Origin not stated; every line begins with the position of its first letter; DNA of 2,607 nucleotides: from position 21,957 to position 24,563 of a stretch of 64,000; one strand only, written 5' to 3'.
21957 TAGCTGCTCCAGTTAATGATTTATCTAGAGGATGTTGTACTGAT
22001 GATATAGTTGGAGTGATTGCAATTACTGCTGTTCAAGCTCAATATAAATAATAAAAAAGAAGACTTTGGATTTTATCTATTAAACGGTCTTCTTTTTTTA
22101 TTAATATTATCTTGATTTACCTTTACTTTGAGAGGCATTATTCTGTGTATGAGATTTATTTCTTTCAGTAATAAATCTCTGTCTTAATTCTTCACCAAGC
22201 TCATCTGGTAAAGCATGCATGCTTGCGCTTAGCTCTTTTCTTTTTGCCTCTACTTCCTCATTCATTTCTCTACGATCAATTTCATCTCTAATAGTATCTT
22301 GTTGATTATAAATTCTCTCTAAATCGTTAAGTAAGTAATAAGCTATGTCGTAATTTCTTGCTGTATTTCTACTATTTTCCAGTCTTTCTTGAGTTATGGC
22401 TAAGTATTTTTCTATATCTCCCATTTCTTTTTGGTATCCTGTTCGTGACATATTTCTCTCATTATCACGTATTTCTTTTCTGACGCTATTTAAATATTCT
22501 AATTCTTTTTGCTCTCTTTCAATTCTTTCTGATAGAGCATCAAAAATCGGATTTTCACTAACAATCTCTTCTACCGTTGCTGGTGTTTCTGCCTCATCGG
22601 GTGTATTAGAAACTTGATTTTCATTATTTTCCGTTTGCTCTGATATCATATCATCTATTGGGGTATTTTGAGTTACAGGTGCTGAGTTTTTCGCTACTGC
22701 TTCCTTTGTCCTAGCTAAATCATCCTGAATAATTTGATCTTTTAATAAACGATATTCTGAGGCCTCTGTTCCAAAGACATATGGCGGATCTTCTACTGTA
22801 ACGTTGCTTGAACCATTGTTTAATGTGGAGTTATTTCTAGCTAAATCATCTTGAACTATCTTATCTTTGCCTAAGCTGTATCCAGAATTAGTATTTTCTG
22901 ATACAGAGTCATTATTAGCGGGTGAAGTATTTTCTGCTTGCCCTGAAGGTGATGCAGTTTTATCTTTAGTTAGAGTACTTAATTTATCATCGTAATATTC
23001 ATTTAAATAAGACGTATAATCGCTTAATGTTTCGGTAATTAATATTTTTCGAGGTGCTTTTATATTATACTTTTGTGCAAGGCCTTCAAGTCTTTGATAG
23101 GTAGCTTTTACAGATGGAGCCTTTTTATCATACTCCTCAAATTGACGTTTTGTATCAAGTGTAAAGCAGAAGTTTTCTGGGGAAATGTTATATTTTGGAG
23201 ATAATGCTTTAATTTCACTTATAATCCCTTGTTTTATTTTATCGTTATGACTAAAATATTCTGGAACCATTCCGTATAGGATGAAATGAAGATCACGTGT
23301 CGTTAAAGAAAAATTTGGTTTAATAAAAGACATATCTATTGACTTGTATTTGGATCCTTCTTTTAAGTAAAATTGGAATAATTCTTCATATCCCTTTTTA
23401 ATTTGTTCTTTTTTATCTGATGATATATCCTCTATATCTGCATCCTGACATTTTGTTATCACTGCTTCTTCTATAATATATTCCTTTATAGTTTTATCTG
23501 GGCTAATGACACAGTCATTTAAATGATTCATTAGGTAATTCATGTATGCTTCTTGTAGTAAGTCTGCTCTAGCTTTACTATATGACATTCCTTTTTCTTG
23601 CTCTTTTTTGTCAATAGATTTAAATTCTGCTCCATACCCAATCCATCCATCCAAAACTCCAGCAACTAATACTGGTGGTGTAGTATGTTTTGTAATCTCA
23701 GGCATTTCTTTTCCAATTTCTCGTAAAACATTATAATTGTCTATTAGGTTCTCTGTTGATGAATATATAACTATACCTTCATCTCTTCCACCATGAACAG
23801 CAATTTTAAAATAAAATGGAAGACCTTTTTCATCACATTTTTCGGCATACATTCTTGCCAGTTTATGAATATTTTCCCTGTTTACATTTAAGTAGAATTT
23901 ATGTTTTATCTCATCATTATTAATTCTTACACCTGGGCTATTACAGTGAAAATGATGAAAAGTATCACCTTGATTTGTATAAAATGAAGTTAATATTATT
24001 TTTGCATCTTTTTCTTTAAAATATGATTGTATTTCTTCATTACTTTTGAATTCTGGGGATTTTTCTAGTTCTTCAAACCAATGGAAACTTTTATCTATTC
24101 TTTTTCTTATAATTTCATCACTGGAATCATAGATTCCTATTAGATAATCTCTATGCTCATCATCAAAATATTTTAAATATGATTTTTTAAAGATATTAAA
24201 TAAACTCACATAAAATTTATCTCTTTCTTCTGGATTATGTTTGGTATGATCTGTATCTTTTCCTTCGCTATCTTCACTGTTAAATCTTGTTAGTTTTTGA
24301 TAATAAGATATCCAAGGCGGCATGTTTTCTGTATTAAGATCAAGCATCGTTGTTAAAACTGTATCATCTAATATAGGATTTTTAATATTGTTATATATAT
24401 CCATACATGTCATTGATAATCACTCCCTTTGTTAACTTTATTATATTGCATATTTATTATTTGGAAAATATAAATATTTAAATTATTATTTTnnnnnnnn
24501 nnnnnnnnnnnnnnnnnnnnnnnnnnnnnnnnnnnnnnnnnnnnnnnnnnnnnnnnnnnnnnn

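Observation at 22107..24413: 768-aa orphan protein with unassignable N-terminal domain, internal 45-aa-spaced repeat and long coiled-coil tail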

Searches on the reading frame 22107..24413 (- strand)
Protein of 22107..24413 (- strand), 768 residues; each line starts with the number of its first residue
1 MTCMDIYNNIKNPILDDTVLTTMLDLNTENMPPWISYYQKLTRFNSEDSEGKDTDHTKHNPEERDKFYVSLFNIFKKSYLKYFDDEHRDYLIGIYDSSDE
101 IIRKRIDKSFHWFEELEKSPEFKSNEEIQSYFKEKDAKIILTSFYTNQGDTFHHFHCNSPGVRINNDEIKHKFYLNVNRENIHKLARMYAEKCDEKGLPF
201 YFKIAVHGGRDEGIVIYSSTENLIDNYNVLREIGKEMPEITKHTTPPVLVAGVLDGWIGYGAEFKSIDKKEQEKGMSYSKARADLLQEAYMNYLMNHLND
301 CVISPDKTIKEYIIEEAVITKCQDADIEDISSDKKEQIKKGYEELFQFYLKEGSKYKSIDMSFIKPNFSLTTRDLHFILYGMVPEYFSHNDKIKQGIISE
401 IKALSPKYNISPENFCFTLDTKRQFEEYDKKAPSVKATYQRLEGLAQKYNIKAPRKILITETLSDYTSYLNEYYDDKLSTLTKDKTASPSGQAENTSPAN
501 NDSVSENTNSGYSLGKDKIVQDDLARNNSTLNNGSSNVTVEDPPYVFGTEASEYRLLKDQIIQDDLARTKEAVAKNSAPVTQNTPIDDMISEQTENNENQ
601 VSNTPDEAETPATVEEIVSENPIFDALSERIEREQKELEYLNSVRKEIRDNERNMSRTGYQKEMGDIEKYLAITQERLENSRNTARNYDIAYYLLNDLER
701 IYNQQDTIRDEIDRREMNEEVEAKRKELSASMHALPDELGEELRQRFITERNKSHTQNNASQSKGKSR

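Call 3: search_protein_families(library=pfam, proteins=[window:22107-24413:-], max_evalue=10)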
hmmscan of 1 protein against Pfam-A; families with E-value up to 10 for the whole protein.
window:22107-24413:- (768 aa): 5 families
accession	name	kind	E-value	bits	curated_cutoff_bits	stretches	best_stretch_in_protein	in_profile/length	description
PF17914.6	HopA1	-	4.3e-05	23.9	22.7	1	171-289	26-141/170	HopA1 effector protein family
PF15903.10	PL48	-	0.057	12.8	31.4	1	598-743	41-184/346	Filopodia upregulated, FAM65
PF11827.13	DUF3347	-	0.14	13.5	25.5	1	553-633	4-83/93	Protein of unknown function (DUF3347)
PF01517.23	HDV_ag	-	5.2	7.5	27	1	634-753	27-143/187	Hepatitis delta virus delta antigen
PF04791.21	LMBR1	-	8.8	5.5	31.9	0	563-719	218-326/510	LMBR1-like membrane protein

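Call 4: search_protein_families(library=ncbifam, proteins=[window:22107-24413:-], max_evalue=10)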
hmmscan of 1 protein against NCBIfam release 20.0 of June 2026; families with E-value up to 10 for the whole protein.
window:22107-24413:- (768 aa): 1 family
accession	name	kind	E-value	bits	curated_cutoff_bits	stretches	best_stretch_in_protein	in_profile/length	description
NF040875.1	SAS053_fam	equivalog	2.3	8.6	40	1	223-240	6-23/42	SAS053 family DNA gyrase inhibitor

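Call 5: search_solved_structures(query=window:22107-24413:-, max_evalue=10)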
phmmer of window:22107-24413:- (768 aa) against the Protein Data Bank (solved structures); distinct sequences matched with E-value up to 10: 0.

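Call 6: find_homologous_proteins(query=window:22107-24413:-, max_evalue=0.001)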
Query window:22107-24413:- (768 aa): 240 proteins with E <= 0.001 among 7495 candidates; the best 120 are listed.
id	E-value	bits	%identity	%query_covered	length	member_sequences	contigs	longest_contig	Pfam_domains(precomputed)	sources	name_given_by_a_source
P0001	0.0e+0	1667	97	100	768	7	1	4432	PF17914.7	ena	-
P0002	0.0e+0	1606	93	100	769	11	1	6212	PF17914.7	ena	-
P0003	0.0e+0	1549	91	100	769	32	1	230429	-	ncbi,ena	-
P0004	0.0e+0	1543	85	100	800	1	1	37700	-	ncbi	-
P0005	0.0e+0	1160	72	100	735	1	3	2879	-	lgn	-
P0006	1.0e-268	912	67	75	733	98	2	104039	-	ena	-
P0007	3.6e-266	903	68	75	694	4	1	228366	-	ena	-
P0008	1.5e-257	875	66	76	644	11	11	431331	-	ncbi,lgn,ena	-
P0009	5.3e-249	847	66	75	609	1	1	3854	-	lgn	-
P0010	4.7e-79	285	36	64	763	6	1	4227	PF17914.7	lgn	-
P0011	1.2e-36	145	26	68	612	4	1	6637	PF17914.7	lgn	-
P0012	1.5e-36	144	27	63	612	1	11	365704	PF17914.7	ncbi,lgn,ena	-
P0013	4.0e-35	140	30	26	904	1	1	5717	PF17914.7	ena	-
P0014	1.2e-28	118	28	57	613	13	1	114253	-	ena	-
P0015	1.7e-28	118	28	43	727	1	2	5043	-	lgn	-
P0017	2.0e-28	118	29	43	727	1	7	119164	-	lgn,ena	-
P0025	4.8e-28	116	29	43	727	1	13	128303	-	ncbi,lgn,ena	-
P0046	8.0e-28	116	28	43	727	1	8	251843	-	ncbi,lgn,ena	-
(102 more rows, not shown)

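Call 18: find_encoding_contigs(protein=P0003, flank=8000, max_places=3)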
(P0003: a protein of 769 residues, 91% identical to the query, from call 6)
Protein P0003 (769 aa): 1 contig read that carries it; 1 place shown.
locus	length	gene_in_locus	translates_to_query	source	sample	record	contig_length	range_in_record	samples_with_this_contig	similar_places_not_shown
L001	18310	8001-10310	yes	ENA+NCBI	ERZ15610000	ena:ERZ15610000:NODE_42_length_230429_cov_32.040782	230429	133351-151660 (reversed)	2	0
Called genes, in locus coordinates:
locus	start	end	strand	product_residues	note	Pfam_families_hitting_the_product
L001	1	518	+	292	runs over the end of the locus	PF00149:Metallophos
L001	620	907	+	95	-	PF01250:Ribosomal_S6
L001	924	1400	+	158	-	PF00436:SSB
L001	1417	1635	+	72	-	PF01084:Ribosomal_S18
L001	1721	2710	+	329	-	PF01368:DHH, PF02272:DHHA1 (weak)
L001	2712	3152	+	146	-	PF01281:Ribosomal_L9_N, PF03948:Ribosomal_L9_C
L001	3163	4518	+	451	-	PF00772:DnaB, PF03796:DnaB_C, PF13481:AAA_25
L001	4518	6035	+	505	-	PF01476:LysM (weak), PF07501:G5, PF01551:Peptidase_M23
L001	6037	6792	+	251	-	PF00753:Lactamase_B, PF23023:Anti-Pycsar_Apyc1, PF12706:Lactamase_B_2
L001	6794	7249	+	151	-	PF02590:SPOUT_MTase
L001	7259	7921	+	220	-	PF03167:UDG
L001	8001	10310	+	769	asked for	-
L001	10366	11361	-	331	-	PF01515:PTA_PTB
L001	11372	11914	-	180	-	PF04011:LemA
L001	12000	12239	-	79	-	-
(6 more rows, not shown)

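Call 19: find_encoding_contigs(protein=P0008, flank=8000, max_places=3)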
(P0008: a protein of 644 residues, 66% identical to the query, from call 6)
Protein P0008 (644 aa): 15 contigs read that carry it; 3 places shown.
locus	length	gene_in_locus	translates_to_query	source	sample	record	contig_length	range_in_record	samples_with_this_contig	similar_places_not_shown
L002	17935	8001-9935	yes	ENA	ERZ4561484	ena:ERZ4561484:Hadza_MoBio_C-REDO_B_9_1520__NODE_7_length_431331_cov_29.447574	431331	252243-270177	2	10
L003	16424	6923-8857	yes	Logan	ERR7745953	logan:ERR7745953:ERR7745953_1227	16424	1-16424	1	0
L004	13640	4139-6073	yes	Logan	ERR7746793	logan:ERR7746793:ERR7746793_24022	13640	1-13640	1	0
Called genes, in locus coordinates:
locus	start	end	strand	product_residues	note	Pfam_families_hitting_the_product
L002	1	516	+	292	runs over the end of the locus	PF00149:Metallophos, PF12850:Metallophos_2 (faint)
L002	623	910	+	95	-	PF01250:Ribosomal_S6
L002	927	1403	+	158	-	PF00436:SSB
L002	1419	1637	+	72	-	PF01084:Ribosomal_S18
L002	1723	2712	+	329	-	PF01368:DHH, PF02272:DHHA1 (weak)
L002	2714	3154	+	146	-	PF01281:Ribosomal_L9_N, PF03948:Ribosomal_L9_C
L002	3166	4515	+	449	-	PF00772:DnaB, PF03796:DnaB_C, PF13481:AAA_25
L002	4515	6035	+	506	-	PF01476:LysM (weak), PF07501:G5, PF01551:Peptidase_M23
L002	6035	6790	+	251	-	PF00753:Lactamase_B, PF23023:Anti-Pycsar_Apyc1, PF12706:Lactamase_B_2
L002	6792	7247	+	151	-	PF02590:SPOUT_MTase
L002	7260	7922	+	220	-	PF03167:UDG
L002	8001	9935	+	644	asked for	-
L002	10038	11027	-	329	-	PF01515:PTA_PTB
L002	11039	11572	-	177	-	PF04011:LemA (weak)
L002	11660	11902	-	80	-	-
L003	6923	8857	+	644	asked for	-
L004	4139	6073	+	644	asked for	-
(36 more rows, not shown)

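Call 20: find_encoding_contigs(protein=P0012, flank=8000, max_places=2)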
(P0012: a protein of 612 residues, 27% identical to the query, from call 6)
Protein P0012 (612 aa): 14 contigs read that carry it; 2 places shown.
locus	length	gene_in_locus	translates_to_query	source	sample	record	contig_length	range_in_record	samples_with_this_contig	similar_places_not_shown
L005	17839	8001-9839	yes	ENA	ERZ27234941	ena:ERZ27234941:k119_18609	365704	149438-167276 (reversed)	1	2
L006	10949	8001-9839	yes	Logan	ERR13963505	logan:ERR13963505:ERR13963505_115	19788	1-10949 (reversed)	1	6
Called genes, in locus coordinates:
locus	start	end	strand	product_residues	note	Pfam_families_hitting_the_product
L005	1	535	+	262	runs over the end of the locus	PF02578:Cu-oxidase_4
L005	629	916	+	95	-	PF01250:Ribosomal_S6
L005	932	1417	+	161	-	PF00436:SSB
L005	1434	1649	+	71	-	PF01084:Ribosomal_S18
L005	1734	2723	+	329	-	PF01368:DHH, PF02272:DHHA1 (weak)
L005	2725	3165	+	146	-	PF01281:Ribosomal_L9_N, PF03948:Ribosomal_L9_C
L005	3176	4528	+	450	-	PF00772:DnaB, PF03796:DnaB_C, PF13481:AAA_25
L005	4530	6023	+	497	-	PF01476:LysM, PF07501:G5, PF01551:Peptidase_M23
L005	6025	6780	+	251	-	PF00753:Lactamase_B, PF23023:Anti-Pycsar_Apyc1, PF12706:Lactamase_B_2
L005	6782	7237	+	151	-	PF02590:SPOUT_MTase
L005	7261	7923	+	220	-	PF03167:UDG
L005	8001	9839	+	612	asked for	PF17914:HopA1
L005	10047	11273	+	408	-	PF00149:Metallophos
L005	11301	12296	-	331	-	PF01515:PTA_PTB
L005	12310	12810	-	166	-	PF04011:LemA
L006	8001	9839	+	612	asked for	PF17914:HopA1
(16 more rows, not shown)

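Call 21: find_encoding_contigs(protein=P0046, flank=8000, max_places=2)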
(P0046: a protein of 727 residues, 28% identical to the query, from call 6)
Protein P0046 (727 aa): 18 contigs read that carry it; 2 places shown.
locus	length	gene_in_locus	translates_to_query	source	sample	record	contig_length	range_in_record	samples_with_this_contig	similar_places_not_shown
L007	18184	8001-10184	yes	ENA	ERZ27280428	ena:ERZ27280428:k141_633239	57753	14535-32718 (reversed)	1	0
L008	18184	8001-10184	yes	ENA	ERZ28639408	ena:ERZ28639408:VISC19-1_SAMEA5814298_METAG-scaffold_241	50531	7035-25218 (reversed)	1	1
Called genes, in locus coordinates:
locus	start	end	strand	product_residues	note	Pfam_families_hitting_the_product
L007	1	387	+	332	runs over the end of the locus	PF13379:NMT1_2, PF09084:NMT1, PF12974:Phosphonate-bd (faint)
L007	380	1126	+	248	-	PF00005:ABC_tran, PF02463:SMC_N (faint), PF13304:AAA_21 (faint)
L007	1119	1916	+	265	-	PF00528:BPD_transp_1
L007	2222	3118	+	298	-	-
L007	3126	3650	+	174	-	PF18928:DUF5677 (faint)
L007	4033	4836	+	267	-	PF04383:KilA-N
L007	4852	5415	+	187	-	-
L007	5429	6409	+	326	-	-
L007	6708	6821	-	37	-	-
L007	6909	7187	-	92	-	-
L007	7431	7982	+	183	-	-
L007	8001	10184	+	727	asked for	-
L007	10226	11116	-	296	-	PF00239:Resolvase, PF07508:Recombinase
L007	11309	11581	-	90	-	-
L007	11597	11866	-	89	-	-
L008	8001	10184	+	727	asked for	-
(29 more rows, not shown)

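Call 22: find_encoding_contigs(protein=P0014, flank=8000, max_places=2)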
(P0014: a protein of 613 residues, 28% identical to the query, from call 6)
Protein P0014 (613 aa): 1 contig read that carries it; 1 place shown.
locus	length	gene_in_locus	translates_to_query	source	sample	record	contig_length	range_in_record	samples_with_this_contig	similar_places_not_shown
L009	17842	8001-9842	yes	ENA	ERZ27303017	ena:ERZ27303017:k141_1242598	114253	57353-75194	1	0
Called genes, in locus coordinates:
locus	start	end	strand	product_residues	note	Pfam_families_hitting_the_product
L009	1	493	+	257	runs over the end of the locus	PF02578:Cu-oxidase_4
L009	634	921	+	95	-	PF01250:Ribosomal_S6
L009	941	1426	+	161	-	PF00436:SSB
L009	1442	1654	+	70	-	PF01084:Ribosomal_S18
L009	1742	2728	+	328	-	PF01368:DHH, PF02272:DHHA1 (weak)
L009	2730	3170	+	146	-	PF01281:Ribosomal_L9_N, PF03948:Ribosomal_L9_C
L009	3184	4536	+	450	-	PF00772:DnaB, PF03796:DnaB_C, PF13481:AAA_25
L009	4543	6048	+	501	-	PF01476:LysM (weak), PF07501:G5, PF01551:Peptidase_M23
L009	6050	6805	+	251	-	PF00753:Lactamase_B (weak), PF23023:Anti-Pycsar_Apyc1, PF12706:Lactamase_B_2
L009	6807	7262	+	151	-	PF02590:SPOUT_MTase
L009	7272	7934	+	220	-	PF03167:UDG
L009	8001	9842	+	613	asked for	-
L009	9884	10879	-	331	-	PF01515:PTA_PTB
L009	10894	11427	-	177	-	PF04011:LemA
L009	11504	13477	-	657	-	PF00912:Transgly, PF00905:Transpeptidase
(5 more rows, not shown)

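Call 27: search_protein_families(library=pfam, proteins=[P0010, P0012, P0013, P0014, P0017, P0006], max_evalue=0.1)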
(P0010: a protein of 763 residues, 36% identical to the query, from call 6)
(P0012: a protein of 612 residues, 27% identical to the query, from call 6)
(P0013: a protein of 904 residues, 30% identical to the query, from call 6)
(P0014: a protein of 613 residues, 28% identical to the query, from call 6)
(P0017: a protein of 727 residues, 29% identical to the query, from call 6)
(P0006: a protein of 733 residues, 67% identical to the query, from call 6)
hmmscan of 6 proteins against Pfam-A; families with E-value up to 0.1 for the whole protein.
P0010 (763 aa): 2 families
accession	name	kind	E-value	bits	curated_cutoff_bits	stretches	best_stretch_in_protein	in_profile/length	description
PF17914.6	HopA1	-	2.8e-09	37.5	22.7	1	160-288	18-144/170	HopA1 effector protein family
PF08440.15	Poty_PP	-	0.00018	21.2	23.4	1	354-456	139-240/277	Potyviridae polyprotein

P0012 (612 aa): 2 families
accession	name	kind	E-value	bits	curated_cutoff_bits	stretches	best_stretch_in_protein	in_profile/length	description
PF17914.6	HopA1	-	4.6e-08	33.6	22.7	1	163-284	25-146/170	HopA1 effector protein family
PF02446.23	Glyco_hydro_77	-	0.039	13.3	25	1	292-382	68-159/465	4-alpha-glucanotransferase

P0013 (904 aa): 2 families
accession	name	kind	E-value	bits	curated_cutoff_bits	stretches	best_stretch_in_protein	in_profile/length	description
PF17914.6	HopA1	-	3.1e-14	53.6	22.7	2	158-273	24-140/170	HopA1 effector protein family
PF16494.10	Na_Ca_ex_C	-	0.008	17.1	25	0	666-686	67-87/137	C-terminal extension of sodium/calcium exchanger domain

P0014 (613 aa): 3 families
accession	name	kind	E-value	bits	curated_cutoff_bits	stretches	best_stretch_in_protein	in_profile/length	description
PF17914.6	HopA1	-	2.5e-05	24.7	22.7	1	158-273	26-145/170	HopA1 effector protein family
PF08621.15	RPAP1_N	-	0.0024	18.1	25.3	0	498-516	14-32/46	RPAP1-like, N-terminal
PF17905.7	KH_GLD-3_4th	-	0.084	13.4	23.3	0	418-440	3-25/80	GLD-3 4th KH domain (aka KH5)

P0017 (727 aa): 2 families
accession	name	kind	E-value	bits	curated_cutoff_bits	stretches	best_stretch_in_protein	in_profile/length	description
PF17914.6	HopA1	-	0.0023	18.3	22.7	1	164-279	25-140/170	HopA1 effector protein family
PF09285.17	Elong-fact-P_C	-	0.003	17.7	25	0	549-566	24-41/56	Elongation factor P, C-terminal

P0006 (733 aa): 1 family
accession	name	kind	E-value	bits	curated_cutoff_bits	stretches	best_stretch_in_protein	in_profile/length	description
PF17914.6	HopA1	-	6e-05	23.4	22.7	1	159-289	16-142/170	HopA1 effector protein family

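Call 28: search_protein_families(library=phrogs, proteins=[window:22107-24413:-, P0017, P0012], max_evalue=0.01)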
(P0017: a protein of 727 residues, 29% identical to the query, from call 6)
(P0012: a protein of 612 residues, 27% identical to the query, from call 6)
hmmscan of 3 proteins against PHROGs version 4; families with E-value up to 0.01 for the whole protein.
window:22107-24413:- (768 aa): 0 families

P0017 (727 aa): 0 families

P0012 (612 aa): 0 families

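Call 60: search_protein_families(library=padloc, proteins=[window:22107-24413:-, P0017, P0012, P0013], max_evalue=0.1)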
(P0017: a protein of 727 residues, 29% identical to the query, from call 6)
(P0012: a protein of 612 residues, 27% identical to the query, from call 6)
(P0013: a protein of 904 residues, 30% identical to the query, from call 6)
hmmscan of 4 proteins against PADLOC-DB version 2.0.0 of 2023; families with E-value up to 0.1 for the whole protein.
window:22107-24413:- (768 aa): 0 families

P0017 (727 aa): 0 families

P0012 (612 aa): 0 families

P0013 (904 aa): 1 family
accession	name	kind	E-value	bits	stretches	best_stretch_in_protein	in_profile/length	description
PDLC02283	AbiEi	-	0.03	12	1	756-803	109-156/201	AbiEi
